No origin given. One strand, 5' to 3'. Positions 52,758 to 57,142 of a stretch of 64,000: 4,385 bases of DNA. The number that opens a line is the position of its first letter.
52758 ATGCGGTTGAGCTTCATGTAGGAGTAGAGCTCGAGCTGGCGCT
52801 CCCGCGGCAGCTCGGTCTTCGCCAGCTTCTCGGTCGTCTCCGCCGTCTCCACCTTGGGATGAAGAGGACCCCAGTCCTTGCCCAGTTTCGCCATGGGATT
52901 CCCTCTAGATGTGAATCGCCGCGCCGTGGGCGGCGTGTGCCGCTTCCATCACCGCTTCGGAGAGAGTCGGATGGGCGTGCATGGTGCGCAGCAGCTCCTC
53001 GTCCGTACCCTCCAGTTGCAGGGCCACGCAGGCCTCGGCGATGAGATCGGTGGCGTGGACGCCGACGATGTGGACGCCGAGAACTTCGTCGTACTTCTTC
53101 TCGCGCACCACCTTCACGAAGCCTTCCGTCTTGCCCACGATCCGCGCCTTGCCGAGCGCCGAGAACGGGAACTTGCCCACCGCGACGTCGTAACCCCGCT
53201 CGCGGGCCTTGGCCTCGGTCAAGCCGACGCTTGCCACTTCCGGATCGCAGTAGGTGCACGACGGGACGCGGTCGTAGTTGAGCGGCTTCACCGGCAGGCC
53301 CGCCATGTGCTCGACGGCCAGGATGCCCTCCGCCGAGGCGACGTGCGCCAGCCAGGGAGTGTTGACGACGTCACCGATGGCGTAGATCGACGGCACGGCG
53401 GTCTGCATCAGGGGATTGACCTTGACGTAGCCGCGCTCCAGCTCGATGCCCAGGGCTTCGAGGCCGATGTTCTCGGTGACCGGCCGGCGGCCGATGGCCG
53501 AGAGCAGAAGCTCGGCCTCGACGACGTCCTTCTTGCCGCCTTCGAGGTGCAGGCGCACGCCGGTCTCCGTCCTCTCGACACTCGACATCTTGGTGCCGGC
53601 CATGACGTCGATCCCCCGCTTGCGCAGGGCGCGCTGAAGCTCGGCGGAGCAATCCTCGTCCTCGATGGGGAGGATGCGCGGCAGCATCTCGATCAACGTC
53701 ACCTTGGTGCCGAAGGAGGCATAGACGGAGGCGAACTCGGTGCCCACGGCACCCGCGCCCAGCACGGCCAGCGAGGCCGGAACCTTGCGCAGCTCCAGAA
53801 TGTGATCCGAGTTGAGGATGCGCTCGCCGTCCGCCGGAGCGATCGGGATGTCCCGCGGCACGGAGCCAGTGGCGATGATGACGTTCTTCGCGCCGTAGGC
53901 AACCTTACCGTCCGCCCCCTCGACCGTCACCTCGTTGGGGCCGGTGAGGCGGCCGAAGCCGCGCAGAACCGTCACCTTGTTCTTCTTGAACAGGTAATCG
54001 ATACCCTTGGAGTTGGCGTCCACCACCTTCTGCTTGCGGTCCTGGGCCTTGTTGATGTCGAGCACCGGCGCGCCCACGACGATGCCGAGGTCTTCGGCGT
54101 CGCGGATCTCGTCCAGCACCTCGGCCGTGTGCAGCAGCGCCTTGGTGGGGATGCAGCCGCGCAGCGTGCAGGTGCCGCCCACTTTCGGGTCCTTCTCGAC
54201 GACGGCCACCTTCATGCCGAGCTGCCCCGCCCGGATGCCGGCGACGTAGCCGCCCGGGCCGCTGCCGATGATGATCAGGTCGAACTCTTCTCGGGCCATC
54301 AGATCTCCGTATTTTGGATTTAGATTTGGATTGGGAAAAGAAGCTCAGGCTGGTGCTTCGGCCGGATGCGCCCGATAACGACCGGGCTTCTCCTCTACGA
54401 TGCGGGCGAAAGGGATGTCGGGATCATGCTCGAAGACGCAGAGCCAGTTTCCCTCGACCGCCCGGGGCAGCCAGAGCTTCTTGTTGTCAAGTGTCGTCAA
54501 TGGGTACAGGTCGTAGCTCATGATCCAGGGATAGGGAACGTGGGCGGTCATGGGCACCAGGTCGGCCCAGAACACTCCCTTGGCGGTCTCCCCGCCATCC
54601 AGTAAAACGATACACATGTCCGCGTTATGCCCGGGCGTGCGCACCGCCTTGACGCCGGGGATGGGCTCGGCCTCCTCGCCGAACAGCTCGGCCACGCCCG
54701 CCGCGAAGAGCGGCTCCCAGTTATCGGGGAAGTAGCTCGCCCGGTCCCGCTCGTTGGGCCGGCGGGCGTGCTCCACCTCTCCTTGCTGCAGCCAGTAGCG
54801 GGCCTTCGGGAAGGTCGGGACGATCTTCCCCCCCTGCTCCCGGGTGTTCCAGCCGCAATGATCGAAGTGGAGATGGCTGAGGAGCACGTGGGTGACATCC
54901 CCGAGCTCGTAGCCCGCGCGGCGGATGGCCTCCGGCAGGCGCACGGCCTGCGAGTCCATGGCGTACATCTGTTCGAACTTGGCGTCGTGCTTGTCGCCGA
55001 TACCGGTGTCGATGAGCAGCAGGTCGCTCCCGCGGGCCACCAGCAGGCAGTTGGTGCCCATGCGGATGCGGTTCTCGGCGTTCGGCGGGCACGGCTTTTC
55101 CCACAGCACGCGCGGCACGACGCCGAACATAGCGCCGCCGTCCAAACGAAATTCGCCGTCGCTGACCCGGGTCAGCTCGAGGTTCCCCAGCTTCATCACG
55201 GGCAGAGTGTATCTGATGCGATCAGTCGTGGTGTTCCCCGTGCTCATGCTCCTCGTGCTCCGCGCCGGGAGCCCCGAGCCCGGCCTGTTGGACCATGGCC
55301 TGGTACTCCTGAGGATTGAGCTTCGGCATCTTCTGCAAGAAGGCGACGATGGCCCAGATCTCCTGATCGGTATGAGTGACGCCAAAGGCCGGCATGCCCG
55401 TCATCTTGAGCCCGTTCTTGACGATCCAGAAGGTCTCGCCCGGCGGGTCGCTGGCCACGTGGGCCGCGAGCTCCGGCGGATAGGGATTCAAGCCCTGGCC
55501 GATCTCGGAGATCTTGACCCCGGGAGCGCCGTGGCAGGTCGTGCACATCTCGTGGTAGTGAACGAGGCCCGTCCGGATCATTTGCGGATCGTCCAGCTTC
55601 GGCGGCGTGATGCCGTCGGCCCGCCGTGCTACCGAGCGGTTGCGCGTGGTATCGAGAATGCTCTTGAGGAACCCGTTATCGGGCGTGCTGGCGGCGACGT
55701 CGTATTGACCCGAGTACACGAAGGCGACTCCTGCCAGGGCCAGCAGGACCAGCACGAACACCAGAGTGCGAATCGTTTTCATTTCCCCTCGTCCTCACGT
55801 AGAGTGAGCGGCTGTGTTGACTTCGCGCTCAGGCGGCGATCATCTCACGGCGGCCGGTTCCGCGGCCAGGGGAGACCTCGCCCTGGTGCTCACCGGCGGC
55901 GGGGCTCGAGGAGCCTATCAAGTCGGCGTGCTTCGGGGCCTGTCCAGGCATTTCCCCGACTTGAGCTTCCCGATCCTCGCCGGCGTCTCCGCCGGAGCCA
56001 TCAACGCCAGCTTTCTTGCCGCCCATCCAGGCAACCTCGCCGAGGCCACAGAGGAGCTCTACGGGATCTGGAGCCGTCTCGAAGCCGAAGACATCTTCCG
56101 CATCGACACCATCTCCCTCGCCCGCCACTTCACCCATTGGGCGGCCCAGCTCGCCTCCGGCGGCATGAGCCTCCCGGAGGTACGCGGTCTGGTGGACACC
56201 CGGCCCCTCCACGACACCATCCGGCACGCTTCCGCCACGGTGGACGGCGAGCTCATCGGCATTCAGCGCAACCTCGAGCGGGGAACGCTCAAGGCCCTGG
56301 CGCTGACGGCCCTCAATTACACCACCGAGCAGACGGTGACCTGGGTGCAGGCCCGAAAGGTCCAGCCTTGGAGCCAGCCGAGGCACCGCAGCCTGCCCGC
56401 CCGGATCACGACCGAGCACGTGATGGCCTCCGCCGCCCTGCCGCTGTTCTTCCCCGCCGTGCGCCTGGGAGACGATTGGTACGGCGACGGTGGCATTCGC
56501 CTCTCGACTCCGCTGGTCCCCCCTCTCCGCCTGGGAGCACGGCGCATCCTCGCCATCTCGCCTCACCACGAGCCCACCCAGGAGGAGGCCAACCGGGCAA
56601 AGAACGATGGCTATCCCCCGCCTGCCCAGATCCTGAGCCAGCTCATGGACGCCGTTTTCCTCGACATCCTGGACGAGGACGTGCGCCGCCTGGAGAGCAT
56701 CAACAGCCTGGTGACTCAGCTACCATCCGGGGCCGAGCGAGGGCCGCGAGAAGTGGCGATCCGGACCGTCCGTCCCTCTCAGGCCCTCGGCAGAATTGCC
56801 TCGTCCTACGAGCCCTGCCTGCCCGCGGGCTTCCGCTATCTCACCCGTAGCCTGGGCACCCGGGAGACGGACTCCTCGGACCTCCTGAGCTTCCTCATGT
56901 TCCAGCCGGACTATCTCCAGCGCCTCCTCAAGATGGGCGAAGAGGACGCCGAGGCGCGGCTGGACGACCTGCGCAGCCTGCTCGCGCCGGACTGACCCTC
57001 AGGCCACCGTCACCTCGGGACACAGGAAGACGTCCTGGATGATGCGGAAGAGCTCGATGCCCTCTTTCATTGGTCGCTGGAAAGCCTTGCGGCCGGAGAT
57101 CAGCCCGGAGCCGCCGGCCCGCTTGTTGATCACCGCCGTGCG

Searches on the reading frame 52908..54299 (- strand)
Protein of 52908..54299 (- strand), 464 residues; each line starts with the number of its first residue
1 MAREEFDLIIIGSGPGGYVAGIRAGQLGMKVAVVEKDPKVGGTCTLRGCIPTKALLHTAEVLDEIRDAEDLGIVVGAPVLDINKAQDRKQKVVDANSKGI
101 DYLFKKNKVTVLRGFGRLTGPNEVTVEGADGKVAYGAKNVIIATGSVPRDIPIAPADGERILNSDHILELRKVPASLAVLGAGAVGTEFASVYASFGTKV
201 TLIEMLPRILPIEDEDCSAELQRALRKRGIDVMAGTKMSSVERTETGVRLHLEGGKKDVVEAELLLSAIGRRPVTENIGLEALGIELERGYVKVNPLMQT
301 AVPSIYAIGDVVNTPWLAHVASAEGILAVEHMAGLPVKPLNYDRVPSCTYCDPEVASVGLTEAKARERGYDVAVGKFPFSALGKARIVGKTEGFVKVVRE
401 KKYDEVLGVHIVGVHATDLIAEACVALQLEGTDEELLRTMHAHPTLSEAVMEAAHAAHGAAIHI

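Call 58: search_protein_families(library=pfam, proteins=[window:52908-54299:-], max_evalue=0.001)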
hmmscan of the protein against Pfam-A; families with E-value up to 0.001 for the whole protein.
window:52908-54299:- (464 aa): 13 families
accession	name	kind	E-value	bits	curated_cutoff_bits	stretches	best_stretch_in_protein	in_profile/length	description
PF07992.20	Pyr_redox_2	-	1.9e-72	244.6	26.1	1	6-325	1-291/291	Pyridine nucleotide-disulphide oxidoreductase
PF02852.28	Pyr_redox_dim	-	8e-39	132.7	25.3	1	345-454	1-110/110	Pyridine nucleotide-disulphide oxidoreductase, dimerisation domain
PF00070.33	Pyr_redox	-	5.7e-22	78.5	22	1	177-250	2-79/82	Pyridine nucleotide-disulphide oxidoreductase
PF13738.12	Pyr_redox_3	-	2.3e-11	44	30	1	9-309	1-305/305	Pyridine nucleotide-disulphide oxidoreductase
PF12831.13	FAD_oxidored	-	1.3e-09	38.3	27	1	7-145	1-145/416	FAD dependent oxidoreductase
PF13450.12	NAD_binding_8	-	4e-08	33.9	21.9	1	10-45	1-36/68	NAD(P)-binding Rossmann-like domain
PF00890.30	FAD_binding_2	-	6.7e-08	32.6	20.4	1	7-45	1-39/414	FAD binding domain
PF01134.28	GIDA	-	9e-07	28.7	22.1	1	7-146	1-150/391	Glucose inhibited division protein A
PF03486.20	HI0933_like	-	2.3e-06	27.7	50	1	7-42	2-37/244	HI0933-like protein Rossmann domain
PF01494.25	FAD_binding_3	-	3.7e-05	23.6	22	0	7-41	3-37/349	FAD binding domain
PF02737.24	3HCDH_N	-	5.2e-05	23.7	22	1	177-231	2-56/180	3-hydroxyacyl-CoA dehydrogenase, NAD binding domain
PF01262.27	AlaDh_PNT_C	-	0.00028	20.8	23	0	174-209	28-63/214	Alanine dehydrogenase/PNT, C-terminal domain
PF01946.23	Thi4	-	0.00051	19.8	26.2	0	5-57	17-70/235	Thi4 family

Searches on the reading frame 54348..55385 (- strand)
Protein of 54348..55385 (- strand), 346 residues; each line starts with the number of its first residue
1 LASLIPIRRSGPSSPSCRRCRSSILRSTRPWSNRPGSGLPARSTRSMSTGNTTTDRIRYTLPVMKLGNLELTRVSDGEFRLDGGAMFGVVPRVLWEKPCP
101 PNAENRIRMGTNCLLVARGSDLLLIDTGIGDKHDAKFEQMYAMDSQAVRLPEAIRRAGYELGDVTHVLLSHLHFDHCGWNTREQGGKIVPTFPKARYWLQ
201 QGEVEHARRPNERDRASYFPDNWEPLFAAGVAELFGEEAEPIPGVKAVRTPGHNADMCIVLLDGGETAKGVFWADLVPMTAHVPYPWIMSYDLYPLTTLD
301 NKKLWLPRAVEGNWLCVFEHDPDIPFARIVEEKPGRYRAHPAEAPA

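Call 58: search_protein_families(library=pfam, proteins=[window:54348-55385:-], max_evalue=0.001)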
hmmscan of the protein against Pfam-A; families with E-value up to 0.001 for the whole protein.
window:54348-55385:- (346 aa): 2 families
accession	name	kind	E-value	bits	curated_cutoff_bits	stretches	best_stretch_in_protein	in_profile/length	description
PF00753.33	Lactamase_B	-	1.1e-15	58.6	22.7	1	109-265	4-142/196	Metallo-beta-lactamase superfamily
PF12706.13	Lactamase_B_2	-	0.00082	19.5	27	0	124-184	4-52/200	Beta-lactamase superfamily domain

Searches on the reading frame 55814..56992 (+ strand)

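Call 58: search_protein_families(library=pfam, proteins=[window:55814-56992:+], max_evalue=0.001)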
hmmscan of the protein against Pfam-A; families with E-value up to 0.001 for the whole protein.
window:55814-56992:+ (393 aa): 1 family
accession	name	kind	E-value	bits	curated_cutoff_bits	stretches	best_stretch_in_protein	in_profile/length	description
PF01734.28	Patatin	-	6.9e-28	98.6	27.7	1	24-234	1-187/191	Patatin-like phospholipase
